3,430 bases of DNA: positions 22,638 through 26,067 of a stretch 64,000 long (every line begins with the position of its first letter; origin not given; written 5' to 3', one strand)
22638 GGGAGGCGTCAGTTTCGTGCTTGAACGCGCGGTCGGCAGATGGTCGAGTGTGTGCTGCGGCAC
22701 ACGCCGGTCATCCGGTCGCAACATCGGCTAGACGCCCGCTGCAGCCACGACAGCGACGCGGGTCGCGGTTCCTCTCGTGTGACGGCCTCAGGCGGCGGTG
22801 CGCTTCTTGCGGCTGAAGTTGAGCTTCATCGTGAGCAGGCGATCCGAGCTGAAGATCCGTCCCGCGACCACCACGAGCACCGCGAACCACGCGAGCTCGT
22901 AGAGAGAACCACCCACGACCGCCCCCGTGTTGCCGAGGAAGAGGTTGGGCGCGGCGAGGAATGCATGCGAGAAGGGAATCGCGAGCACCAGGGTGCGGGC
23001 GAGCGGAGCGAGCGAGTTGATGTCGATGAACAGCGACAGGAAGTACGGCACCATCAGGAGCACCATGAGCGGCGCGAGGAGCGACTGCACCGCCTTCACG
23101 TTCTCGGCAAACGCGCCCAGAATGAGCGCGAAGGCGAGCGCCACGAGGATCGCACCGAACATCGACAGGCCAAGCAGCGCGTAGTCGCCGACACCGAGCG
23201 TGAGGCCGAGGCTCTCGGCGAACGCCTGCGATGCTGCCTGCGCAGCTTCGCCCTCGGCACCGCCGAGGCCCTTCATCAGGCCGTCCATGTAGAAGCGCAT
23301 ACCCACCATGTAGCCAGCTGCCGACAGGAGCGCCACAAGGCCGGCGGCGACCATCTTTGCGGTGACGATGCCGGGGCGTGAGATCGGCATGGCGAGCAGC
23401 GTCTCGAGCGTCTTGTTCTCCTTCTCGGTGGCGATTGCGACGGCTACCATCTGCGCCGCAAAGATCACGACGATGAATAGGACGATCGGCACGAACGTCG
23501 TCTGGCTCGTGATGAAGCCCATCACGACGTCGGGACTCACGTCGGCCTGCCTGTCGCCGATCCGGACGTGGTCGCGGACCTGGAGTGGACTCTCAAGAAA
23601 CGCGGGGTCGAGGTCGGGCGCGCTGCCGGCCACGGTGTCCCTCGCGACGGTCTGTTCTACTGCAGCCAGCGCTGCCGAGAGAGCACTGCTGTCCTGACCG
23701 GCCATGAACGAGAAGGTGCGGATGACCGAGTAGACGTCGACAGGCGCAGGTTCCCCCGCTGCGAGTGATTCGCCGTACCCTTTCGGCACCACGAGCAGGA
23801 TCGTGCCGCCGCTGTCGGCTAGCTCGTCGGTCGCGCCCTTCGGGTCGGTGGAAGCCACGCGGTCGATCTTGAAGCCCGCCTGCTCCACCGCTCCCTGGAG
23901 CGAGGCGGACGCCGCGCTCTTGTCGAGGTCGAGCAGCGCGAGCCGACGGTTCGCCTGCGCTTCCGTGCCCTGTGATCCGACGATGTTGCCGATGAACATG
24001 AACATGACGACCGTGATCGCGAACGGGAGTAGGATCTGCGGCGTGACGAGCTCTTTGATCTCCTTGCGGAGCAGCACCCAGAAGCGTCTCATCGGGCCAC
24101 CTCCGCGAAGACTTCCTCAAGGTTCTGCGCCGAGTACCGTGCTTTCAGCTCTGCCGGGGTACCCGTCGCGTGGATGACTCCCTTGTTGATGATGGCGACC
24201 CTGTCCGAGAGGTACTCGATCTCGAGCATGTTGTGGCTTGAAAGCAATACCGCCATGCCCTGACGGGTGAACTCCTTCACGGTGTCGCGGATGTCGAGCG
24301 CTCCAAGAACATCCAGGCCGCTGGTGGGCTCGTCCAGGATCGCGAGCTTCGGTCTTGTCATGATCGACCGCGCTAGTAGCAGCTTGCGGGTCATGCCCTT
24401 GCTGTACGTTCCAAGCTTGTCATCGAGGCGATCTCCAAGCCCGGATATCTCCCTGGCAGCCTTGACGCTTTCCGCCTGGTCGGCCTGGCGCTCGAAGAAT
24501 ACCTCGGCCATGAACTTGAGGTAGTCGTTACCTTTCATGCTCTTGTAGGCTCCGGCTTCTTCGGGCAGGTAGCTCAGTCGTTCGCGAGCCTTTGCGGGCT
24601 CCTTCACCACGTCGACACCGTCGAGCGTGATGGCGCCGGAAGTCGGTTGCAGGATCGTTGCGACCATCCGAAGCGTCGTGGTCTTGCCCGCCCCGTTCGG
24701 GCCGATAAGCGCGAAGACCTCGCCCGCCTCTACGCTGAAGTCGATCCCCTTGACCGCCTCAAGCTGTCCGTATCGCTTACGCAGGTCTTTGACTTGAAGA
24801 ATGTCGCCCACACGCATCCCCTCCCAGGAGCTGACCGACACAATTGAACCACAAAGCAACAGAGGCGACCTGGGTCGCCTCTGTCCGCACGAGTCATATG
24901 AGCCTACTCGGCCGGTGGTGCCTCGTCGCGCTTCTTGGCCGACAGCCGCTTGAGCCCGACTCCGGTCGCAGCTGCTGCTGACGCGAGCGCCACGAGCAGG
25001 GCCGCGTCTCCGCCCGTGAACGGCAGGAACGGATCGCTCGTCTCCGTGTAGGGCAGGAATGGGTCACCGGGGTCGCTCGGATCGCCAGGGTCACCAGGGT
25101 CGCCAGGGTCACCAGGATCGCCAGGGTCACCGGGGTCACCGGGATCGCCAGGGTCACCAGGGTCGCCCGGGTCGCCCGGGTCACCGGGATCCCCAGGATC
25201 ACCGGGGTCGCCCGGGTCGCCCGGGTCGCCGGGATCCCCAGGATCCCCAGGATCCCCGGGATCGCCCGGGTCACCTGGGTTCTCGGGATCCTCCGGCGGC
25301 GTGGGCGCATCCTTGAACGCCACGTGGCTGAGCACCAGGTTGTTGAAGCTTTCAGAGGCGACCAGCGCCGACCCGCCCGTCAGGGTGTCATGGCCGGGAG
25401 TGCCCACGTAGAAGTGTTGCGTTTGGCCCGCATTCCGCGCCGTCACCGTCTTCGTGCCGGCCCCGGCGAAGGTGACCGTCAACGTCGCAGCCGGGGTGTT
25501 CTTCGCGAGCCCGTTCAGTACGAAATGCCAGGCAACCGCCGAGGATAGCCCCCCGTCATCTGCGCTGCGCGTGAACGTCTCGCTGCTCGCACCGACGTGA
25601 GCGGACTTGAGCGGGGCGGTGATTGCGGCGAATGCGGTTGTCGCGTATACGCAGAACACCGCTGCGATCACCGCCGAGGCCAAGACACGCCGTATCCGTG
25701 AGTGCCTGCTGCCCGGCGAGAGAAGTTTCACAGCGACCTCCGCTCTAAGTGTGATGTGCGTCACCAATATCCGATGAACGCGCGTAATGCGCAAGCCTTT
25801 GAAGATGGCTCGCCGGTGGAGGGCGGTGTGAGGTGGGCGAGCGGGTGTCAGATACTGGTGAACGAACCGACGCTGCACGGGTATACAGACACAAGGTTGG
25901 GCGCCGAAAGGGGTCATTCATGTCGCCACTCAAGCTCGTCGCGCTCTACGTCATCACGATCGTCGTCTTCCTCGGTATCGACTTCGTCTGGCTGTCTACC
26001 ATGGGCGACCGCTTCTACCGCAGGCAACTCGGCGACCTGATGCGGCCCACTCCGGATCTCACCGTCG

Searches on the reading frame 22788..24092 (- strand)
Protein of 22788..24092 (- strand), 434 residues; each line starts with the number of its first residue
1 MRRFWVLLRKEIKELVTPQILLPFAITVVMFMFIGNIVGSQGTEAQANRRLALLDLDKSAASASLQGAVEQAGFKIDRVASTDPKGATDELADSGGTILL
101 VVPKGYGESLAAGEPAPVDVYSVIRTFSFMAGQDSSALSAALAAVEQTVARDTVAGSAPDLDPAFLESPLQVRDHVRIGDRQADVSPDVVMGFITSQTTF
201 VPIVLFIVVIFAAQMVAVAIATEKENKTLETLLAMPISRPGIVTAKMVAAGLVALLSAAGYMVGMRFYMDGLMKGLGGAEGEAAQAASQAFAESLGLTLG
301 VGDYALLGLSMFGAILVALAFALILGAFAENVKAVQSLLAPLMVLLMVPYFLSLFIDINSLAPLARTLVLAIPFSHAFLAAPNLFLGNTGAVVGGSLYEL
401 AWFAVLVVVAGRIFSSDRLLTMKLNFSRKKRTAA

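Call 57: search_protein_families(library=pfam, proteins=[window:22788-24092:-], max_evalue=0.00001)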
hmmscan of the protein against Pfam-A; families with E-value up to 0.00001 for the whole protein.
window:22788-24092:- (434 aa): 4 families
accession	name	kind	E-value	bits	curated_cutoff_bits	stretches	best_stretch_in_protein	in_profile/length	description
PF12698.13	ABC2_membrane_3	-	7e-33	114.6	31.6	1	24-410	8-344/347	ABC-2 family transporter protein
PF12679.13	ABC2_membrane_2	-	3.7e-17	62.9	27.2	1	5-415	1-279/283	ABC-2 family transporter protein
PF01061.29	ABC2_membrane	-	9.1e-12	45.4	26.9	1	191-269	35-121/211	ABC-2 type transporter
PF12730.13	ABC2_membrane_4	-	5.6e-08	33.4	27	1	197-267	49-120/179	ABC-2 family transporter protein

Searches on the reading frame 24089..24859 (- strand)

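Call 57: search_protein_families(library=pfam, proteins=[window:24089-24859:-], max_evalue=0.00001)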
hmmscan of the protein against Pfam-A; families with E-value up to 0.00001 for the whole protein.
window:24089-24859:- (256 aa): 2 families
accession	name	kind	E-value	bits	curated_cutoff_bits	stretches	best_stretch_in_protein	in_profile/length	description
PF00005.33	ABC_tran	-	1.2e-29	104.1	25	1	37-180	2-137/137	ABC transporter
PF13304.12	AAA_21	-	5.3e-09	37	27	0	49-71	2-24/304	AAA domain, putative AbiEii toxin, Type IV TA system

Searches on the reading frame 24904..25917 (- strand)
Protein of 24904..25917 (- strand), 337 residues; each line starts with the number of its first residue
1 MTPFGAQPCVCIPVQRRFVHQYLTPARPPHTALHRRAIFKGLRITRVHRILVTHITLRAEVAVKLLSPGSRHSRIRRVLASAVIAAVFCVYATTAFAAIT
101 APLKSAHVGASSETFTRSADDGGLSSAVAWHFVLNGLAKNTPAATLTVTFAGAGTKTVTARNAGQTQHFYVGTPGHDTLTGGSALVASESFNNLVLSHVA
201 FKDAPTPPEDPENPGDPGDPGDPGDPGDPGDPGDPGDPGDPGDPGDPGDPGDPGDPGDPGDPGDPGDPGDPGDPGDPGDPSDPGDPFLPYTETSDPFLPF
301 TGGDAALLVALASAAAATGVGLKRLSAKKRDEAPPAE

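Call 57: search_protein_families(library=pfam, proteins=[window:24904-25917:-], max_evalue=0.00001)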
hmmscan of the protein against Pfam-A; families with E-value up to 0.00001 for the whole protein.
window:24904-25917:- (337 aa): 1 family
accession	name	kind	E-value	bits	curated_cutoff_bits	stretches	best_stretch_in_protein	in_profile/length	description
PF01391.23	Collagen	-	8.8e-10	38.6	27.2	1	221-274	4-57/60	Collagen triple helix repeat (20 copies)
